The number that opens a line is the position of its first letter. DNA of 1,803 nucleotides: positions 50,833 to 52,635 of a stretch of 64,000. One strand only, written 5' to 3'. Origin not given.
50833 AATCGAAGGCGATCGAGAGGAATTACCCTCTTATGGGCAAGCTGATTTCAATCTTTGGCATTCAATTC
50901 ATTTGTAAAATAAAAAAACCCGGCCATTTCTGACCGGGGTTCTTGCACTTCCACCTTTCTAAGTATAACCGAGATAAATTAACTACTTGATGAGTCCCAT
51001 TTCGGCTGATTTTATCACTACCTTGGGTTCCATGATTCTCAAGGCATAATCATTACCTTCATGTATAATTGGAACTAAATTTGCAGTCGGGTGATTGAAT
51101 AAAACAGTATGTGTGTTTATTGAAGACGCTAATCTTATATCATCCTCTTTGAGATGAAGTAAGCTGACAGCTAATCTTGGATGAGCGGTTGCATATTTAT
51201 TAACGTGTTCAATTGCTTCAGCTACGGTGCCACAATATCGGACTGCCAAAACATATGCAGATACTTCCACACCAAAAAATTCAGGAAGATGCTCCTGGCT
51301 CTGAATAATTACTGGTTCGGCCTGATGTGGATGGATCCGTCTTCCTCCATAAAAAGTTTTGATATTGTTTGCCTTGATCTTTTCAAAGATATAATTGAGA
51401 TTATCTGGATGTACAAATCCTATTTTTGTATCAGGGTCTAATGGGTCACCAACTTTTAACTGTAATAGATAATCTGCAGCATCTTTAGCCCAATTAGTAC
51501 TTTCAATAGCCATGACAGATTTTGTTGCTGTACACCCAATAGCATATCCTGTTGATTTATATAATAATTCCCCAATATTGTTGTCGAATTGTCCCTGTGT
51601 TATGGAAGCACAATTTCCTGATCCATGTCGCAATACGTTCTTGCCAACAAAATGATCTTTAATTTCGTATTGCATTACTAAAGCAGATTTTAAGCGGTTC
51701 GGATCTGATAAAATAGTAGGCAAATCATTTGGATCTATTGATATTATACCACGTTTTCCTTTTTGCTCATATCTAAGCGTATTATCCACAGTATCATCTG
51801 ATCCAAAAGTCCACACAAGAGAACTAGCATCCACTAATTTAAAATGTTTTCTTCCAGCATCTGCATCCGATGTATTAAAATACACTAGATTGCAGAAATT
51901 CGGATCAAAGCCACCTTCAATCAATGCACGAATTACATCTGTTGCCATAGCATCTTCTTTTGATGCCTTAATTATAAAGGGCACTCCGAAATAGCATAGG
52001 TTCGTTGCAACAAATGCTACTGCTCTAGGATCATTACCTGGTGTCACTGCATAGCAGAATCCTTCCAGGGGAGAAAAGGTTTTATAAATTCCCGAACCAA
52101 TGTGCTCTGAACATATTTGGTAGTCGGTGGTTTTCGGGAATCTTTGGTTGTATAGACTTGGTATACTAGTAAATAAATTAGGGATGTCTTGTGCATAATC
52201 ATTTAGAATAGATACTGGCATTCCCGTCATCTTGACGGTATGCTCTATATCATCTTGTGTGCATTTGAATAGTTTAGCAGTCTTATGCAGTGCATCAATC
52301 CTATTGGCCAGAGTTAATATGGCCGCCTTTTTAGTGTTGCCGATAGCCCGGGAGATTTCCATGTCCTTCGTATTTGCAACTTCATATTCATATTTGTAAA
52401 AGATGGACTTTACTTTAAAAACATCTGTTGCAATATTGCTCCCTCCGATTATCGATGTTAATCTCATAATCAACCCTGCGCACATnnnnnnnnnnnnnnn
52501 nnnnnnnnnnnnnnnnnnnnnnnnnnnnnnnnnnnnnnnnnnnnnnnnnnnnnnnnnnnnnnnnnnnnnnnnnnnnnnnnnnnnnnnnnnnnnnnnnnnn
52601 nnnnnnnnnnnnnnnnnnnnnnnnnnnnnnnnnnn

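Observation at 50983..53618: An intact, translationally coupled LuxE-like/LuxC-like pair (candidate carboxylate-to-aldehyde module) sits in a non-lux, sigma/anti-sigma-flanked island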

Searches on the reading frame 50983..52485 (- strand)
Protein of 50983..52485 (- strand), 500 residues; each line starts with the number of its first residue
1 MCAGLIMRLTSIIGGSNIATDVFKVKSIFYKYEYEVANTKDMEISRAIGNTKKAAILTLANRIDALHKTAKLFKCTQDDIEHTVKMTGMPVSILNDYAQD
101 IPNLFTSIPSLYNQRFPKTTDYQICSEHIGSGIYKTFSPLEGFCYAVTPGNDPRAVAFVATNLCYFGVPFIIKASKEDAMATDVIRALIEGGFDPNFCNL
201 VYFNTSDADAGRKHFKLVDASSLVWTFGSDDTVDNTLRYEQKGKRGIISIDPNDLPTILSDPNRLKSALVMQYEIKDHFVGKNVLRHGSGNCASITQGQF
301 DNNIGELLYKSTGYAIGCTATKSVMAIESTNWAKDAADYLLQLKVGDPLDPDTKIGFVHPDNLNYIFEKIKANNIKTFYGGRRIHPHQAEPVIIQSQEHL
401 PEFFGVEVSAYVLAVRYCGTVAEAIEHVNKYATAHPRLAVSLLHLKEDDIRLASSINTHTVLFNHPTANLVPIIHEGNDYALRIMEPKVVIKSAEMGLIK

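Call 3: search_protein_families(library=pfam, proteins=[window:50983-52485:-], max_evalue=1)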
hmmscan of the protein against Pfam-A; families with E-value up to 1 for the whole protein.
window:50983-52485:- (500 aa): 2 families
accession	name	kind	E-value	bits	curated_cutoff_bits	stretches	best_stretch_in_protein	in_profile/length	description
PF00171.27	Aldedh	-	5.4e-12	45.4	23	2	318-432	269-393/461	Aldehyde dehydrogenase family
PF20224.3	DUF6583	-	0.083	12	27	1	3-40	14-52/473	Family of unknown function (DUF6583)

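Call 4: search_protein_families(library=ncbifam, proteins=[window:50983-52485:-], max_evalue=1)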
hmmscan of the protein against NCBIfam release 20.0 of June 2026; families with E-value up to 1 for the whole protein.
window:50983-52485:- (500 aa): 7 families
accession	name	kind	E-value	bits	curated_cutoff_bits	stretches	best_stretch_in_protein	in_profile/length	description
TIGR01236.1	D1pyr5carbox1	equivalog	0.00051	18.8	613.6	1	112-207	141-238/533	L-glutamate gamma-semialdehyde dehydrogenase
NF006915.0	PRK09406.1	equivalog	0.0016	17.4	730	1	331-431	280-386/457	NADP-dependent succinic semialdehyde dehydrogenase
TIGR02299.1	HpaE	equivalog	0.0017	17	638.35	1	333-373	295-336/488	5-carboxymethyl-2-hydroxymuconate semialdehyde dehydrogenase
NF001221.0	PRK00197.1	equivalog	0.0053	15.5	289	1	394-441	300-347/418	glutamate-5-semialdehyde dehydrogenase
NF040648.1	lactal_redase_Meth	equivalog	0.012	14.6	650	1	341-465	299-423/463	lactaldehyde dehydrogenase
TIGR00407.1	proA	equivalog_domain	0.052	12.4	317.45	1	403-437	300-334/398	glutamate-5-semialdehyde dehydrogenase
TIGR01092.1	P5CS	equivalog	0.14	10.4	796.75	1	363-441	554-625/715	delta l-pyrroline-5-carboxylate synthetase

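Call 7: find_homologous_proteins(query=window:50983-52467:-)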
Query window:50983-52467:- (494 aa): 72 proteins with E <= 0.001 among 5522 candidates.
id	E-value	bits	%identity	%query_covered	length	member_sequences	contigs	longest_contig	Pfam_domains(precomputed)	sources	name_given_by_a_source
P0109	0.0e+0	1133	100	100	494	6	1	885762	PF00171.28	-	-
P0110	3.6e-139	483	46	98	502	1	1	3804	PF00171.28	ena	-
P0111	9.0e-138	478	46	97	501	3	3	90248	PF00171.28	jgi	jgi:acyl-CoA reductase-like NAD-dependent aldehyde dehydrogenase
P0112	4.3e-136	473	46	97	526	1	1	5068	PF00171.28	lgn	-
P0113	3.3e-130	453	46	98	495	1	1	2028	PF00171.28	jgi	jgi:acyl-CoA reductase-like NAD-dependent aldehyde dehydrogenase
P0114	8.3e-130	452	45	97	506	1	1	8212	PF00171.28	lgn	-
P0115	1.3e-129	451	43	98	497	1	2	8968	PF00171.28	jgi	jgi:acyl-CoA reductase-like NAD-dependent aldehyde dehydrogenase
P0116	1.5e-128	448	43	98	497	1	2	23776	PF00171.28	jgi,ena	-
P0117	4.3e-128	446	42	98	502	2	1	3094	PF00171.28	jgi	-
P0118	6.1e-127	442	45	98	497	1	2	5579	PF00171.28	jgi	jgi:acyl-CoA reductase-like NAD-dependent aldehyde dehydrogenase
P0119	9.3e-124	432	43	97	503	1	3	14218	-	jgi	jgi:hypothetical protein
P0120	8.7e-123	429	42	99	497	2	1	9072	PF00171.28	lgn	-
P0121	3.2e-122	427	42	98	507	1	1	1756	PF00171.28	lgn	-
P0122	2.8e-121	424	41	98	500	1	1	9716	PF00171.28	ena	-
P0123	3.6e-121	423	42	98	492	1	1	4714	PF00171.28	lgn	-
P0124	3.5e-120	420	42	97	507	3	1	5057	PF00171.28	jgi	jgi:acyl-CoA reductase-like NAD-dependent aldehyde dehydrogenase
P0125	1.1e-119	418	43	97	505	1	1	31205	PF00171.28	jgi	jgi:acyl-CoA reductase-like NAD-dependent aldehyde dehydrogenase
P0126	1.5e-119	418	42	98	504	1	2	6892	PF00171.28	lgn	-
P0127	2.8e-119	417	41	98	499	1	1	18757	PF00171.28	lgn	-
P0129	3.0e-118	414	42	97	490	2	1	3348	PF00171.28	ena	-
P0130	3.2e-117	410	42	97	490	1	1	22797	PF00171.28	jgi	jgi:acyl-CoA reductase-like NAD-dependent aldehyde dehydrogenase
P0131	5.2e-117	410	42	97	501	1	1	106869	PF00171.28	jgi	jgi:acyl-CoA reductase-like NAD-dependent aldehyde dehydrogenase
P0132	3.8e-116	407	41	98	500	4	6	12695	PF00171.28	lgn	-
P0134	5.7e-116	406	41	97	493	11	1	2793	PF00171.28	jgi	-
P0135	5.9e-116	406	42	98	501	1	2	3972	PF00171.28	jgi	jgi:acyl-CoA reductase-like NAD-dependent aldehyde dehydrogenase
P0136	6.6e-116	406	41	97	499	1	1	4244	PF00171.28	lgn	-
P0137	2.1e-115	404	40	98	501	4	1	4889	PF00171.28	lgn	-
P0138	4.4e-115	403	41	98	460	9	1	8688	PF00171.28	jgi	-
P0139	8.6e-115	402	40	98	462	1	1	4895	PF00171.28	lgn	-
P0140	2.5e-114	401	40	98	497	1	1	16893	PF00171.28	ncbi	ncbi:MAG: aldehyde dehydrogenase family protein [Omnitrophica WOR_2 bacterium]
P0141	5.7e-114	400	41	97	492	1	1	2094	PF00171.28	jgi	jgi:acyl-CoA reductase-like NAD-dependent aldehyde dehydrogenase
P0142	7.9e-114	399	41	99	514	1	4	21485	PF00171.28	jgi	jgi:acyl-CoA reductase-like NAD-dependent aldehyde dehydrogenase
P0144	4.1e-113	397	40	98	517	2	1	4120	PF00171.28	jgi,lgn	jgi:acyl-CoA reductase-like NAD-dependent aldehyde dehydrogenase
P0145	4.2e-113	397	40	98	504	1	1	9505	PF00171.28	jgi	jgi:acyl-CoA reductase-like NAD-dependent aldehyde dehydrogenase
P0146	4.9e-113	397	40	98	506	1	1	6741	PF00171.28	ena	-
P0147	7.6e-113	396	41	97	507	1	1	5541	PF00171.28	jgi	-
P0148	3.3e-112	394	39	97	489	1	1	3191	PF00171.28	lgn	-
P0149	4.5e-111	390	42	98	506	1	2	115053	PF00171.28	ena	-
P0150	5.2e-111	390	40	98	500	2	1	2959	PF00171.28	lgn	-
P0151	5.7e-111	390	42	95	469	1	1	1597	PF00171.28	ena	-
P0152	6.6e-111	389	41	97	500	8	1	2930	PF00171.28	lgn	-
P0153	3.2e-110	387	41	97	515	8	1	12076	PF00171.28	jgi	jgi:acyl-CoA reductase-like NAD-dependent aldehyde dehydrogenase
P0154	1.5e-109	385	40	95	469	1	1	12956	PF00171.28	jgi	jgi:Aldehyde dehydrogenase family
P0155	1.3e-108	382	40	97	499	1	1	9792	PF00171.28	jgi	jgi:acyl-CoA reductase-like NAD-dependent aldehyde dehydrogenase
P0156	1.9e-108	381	39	97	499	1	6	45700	PF00171.28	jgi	jgi:acyl-CoA reductase-like NAD-dependent aldehyde dehydrogenase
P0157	6.6e-107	376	40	97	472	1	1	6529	PF00171.28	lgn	-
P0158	1.0e-106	376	38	97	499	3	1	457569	PF00171.28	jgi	jgi:acyl-CoA reductase-like NAD-dependent aldehyde dehydrogenase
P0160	9.7e-106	372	41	95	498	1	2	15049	PF00171.28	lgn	-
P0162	1.1e-104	369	39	97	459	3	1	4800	PF00171.28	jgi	jgi:acyl-CoA reductase-like NAD-dependent aldehyde dehydrogenase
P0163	3.9e-103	364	39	98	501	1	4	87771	PF00171.28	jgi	jgi:acyl-CoA reductase-like NAD-dependent aldehyde dehydrogenase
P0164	4.9e-101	357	37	98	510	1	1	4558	PF00171.28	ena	-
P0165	8.7e-101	356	38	99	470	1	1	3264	PF00171.28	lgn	-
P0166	1.3e-99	352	37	97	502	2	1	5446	PF00171.28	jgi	jgi:acyl-CoA reductase-like NAD-dependent aldehyde dehydrogenase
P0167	2.7e-98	348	38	98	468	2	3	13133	PF00171.28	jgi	jgi:acyl-CoA reductase-like NAD-dependent aldehyde dehydrogenase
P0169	1.1e-93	333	37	98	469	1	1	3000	PF00171.28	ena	-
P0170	2.4e-93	332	38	96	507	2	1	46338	PF00171.28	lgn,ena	-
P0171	3.4e-93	331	39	96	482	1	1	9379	PF00171.28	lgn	-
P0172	8.9e-92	326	38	98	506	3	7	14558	PF00171.28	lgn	-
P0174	1.7e-86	309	36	98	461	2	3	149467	PF00171.28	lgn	-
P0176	6.2e-84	301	37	97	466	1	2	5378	PF00171.28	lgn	-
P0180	4.8e-55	205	28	98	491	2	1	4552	PF00171.28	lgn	-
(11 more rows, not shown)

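Call 12: search_solved_structures(query=A2, max_evalue=1, show_alignments=1)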
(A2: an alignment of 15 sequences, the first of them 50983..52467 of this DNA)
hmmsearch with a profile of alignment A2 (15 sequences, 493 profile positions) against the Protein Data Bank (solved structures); distinct sequences matched with E-value up to 1: 125 (the best 60 are shown).
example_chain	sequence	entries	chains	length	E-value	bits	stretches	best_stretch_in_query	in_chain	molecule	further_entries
1ky8_A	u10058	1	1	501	6.1e-16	61.1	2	292-431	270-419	glyceraldehyde-3-phosphate dehydrogenase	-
1uxv_A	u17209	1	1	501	3e-15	58.8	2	292-431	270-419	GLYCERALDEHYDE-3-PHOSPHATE DEHYDROGENASE (NADP+)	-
1uxn_A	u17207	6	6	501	1.6e-14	56.4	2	292-431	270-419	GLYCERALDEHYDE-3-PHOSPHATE DEHYDROGENASE (NADP+)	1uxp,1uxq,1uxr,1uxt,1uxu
7uyy_A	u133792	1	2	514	1.1e-11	47.1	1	298-465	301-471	Aldehyde dehydrogenase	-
3ty7_A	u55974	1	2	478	5.2e-11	44.8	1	314-466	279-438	Putative aldehyde dehydrogenase SAV2122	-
9dla_A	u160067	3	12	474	2.4e-10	42.6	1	292-469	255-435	NADP-dependent glyceraldehyde-3-phosphate dehydrogenase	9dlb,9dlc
8hap_A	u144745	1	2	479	4.8e-10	41.6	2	296-375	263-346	Aldehyde dehydrogenase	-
7w5k_A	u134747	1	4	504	1.6e-09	39.9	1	305-462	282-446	L-sorbosone dehydrogenase, NAD(P) dependent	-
4oe4_A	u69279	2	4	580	2.4e-09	39.3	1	2-197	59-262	Delta-1-pyrroline-5-carboxylate dehydrogenase, mitochondrial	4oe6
7w5l_A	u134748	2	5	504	3.3e-09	38.9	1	312-462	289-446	L-sorbosone dehydrogenase, NAD(P) dependent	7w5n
6b4r_A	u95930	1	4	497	5.8e-09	38.1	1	310-466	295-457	KauB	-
4it9_A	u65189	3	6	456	7.1e-09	37.8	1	306-465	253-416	Succinate-semialdehyde dehydrogenase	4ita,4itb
3vz1_A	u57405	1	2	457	7.1e-09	37.8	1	306-465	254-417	Succinate-semialdehyde dehydrogenase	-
3vz2_A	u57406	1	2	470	7.9e-09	37.6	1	306-465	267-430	Succinate-semialdehyde dehydrogenase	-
3qan_A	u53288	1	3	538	8.4e-09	37.5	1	289-476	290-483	1-pyrroline-5-carboxylate dehydrogenase 1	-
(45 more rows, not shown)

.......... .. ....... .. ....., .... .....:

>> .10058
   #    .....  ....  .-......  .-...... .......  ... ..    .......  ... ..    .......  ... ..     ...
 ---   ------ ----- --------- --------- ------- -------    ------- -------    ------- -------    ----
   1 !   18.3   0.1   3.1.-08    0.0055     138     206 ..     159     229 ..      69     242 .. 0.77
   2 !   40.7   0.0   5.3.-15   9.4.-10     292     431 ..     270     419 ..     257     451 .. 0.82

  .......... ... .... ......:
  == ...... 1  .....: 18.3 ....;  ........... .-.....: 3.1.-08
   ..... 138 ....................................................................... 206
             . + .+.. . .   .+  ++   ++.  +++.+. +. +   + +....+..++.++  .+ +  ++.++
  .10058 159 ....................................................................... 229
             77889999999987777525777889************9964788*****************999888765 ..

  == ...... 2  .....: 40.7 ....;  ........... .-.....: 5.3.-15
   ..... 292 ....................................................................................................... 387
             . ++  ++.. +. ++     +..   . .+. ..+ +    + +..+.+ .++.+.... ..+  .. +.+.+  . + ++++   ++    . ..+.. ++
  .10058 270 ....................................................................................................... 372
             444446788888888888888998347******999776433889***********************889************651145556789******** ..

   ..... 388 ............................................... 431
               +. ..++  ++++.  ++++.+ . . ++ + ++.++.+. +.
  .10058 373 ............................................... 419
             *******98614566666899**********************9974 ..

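Call 29: search_protein_families(library=pfam, alignment_id=A2, max_evalue=10)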
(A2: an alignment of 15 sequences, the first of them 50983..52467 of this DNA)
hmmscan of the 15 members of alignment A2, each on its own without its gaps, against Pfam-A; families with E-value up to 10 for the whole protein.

A. member 1, window:50983-52467:- (494 aa): 1 family
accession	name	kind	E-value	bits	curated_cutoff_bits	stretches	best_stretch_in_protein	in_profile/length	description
PF00171.27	Aldedh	-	5.1e-12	45.5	23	2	312-426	269-393/461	Aldehyde dehydrogenase family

B. families by the number of members that match (of 15 scanned): 5 families
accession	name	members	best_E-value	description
PF00171.27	Aldedh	15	1.5e-23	Aldehyde dehydrogenase family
PF17782.7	DprA_WH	1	0.0078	DprA winged helix domain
PF05893.19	LuxC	1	0.0078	Acyl-CoA reductase (LuxC)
PF03652.20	RuvX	1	0.027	Holliday junction resolvase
PF19936.4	DUF6399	1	0.18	Family of unknown function (DUF6399)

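Call 44: predict_structure(alignment_id=A4)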
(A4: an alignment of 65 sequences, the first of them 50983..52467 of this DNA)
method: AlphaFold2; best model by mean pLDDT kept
length: 494 residues; sequences in the alignment: 65
mean_pLDDT: 95.0   pTM: 0.92
mean pLDDT of the five models: 95.0, 94.3, 94.0, 94.0, 93.9
residues with pLDDT >= 90: 458; 70-90: 25; 50-70: 10; < 50: 1
segments of 3 or more residues with pLDDT < 50: none
pLDDT, mean of each block of 10 residues (from residue 1): 98 97 98 98 98 96 98 97 96 97 95 73 91 96 95 98 98 97 99 98 98 98 95 95 91 93 94 98 96 97 90 96 97 97 98 97 96 97 97 95 95 98 93 96 91 96 93 96 84 57
secondary structure, 60 per line:
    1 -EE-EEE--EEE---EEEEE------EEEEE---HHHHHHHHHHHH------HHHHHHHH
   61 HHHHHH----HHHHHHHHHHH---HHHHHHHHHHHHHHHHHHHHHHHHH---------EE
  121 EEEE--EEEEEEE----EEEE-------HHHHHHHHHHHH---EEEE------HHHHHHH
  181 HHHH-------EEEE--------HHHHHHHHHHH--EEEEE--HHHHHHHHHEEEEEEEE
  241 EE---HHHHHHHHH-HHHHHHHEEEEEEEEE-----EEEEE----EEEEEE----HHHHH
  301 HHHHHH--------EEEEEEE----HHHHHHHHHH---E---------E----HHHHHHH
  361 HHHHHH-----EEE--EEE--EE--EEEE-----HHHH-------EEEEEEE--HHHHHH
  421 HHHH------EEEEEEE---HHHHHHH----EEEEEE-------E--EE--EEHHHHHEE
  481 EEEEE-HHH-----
elements in order: E5-7 E10-12 E16-20 E27-31 H35-46 H53-66 H71-81 H85-109 E119-124 E127-133 E138-141 H149-160 E164-167 H174-184 E192-195 H204-214 E217-221 H224-232 E233-242 H246-254 H256-262 E263-271 E277-281 E286-291 H296-306 E315-321 H326-335 H354-366 E372-374 E377-379 E386-389 H395-398 E406-412 H415-424 E431-437 H441-447 E452-457 H474-478 E479-485
